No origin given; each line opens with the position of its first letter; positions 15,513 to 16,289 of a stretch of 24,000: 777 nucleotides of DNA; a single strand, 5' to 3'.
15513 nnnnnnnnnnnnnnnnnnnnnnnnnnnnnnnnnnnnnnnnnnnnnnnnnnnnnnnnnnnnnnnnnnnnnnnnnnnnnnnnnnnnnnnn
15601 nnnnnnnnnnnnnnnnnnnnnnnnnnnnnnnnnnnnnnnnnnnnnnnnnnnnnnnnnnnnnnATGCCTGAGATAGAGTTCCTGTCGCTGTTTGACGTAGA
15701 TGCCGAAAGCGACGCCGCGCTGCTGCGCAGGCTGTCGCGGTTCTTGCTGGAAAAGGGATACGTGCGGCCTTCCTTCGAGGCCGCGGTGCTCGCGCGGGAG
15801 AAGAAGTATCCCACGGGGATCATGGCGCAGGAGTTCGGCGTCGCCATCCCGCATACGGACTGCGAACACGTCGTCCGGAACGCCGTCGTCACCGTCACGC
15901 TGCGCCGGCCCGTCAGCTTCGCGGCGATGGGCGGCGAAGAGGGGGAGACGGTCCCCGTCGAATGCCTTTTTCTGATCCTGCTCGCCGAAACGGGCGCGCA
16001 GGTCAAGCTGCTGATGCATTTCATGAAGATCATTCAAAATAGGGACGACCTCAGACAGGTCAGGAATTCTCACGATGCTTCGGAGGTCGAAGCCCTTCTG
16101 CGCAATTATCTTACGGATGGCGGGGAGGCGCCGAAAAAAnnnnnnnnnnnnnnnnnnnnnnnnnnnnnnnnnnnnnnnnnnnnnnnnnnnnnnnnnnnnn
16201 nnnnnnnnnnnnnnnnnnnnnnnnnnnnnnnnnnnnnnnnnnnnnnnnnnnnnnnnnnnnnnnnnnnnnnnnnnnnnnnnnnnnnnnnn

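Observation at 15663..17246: Physical fusion of a PTS EIIA domain to an apparently active M42 metallopeptidase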

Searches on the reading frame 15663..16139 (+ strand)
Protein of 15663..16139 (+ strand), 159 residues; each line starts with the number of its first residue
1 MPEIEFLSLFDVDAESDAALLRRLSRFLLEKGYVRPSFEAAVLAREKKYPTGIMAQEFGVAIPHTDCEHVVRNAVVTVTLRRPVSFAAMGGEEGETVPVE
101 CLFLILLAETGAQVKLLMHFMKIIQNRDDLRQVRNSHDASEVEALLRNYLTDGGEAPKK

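Call 36: find_homologous_proteins(query=window:15663-16139:+, max_evalue=0.00001)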
Query window:15663-16139:+ (159 aa): 4 proteins with E <= 0.00001 among 169 candidates.
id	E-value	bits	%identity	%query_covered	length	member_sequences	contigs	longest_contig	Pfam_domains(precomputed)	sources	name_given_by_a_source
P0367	3.2e-19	87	34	89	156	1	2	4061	PF00359.28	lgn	-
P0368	3.4e-19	87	37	92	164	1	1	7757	PF00359.28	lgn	-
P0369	1.8e-17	82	36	91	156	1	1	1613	PF00359.28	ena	-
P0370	7.1e-17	80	34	88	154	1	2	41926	PF00359.28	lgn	-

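Call 59: search_solved_structures(query=window:15663-16139:+, max_evalue=0.01, show_alignments=1)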
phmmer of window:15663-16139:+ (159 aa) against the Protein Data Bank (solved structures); distinct sequences matched with E-value up to 0.01: 20.
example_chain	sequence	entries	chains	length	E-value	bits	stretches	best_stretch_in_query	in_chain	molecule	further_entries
1xiz_A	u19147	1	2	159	1e-20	77.6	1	19-140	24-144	putative phosphotransferase system mannitol/fructose-specific IIA domain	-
4m62_S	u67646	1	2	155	2.5e-17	66.6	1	19-138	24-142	T117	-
6mto_T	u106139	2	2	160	2.6e-17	66.5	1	19-138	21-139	VRC42 epitope T117-F scaffold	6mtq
3lf6_A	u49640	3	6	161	2.8e-17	66.4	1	19-138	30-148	Putative phosphotransferase system | 4E10 epitope scaffold T117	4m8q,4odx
8v2e_C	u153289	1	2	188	4.1e-17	65.9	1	18-144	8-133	10E8 EPITOPE SCAFFOLD B055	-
5sy8_O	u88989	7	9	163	1.7e-16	63.9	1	19-138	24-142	10E8 EPITOPE SCAFFOLD T117v2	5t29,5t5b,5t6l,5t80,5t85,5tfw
3t43_A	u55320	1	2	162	2.2e-16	63.5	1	20-139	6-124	HIV Epitope-Scaffold 4E10_1XIZA_S0_006_C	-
8tzw_C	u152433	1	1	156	3.3e-16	63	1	19-138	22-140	10E8-GT4 epitope scaffold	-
9pv5_C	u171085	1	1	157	6.5e-13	52.3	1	20-139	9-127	10E8-GT10.2 immunogen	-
9bdh_C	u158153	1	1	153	6.7e-13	52.2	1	20-139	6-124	GT10.2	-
8sx3_C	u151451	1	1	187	1.1e-12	51.5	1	20-139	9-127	10E8-GT10.2 immunogen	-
8u08_C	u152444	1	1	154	2e-12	50.7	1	20-136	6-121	10E8-GT11 epitope scaffold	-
9bdi_A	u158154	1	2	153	4.7e-12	49.5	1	20-133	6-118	GT10.2 glycan KO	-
8tzn_C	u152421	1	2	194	6e-12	49.1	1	19-133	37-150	10E8-GT10.2 MPER scaffold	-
8u03_C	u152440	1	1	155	1.2e-11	48.2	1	20-134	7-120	10E8-GT10.1 epitope scaffold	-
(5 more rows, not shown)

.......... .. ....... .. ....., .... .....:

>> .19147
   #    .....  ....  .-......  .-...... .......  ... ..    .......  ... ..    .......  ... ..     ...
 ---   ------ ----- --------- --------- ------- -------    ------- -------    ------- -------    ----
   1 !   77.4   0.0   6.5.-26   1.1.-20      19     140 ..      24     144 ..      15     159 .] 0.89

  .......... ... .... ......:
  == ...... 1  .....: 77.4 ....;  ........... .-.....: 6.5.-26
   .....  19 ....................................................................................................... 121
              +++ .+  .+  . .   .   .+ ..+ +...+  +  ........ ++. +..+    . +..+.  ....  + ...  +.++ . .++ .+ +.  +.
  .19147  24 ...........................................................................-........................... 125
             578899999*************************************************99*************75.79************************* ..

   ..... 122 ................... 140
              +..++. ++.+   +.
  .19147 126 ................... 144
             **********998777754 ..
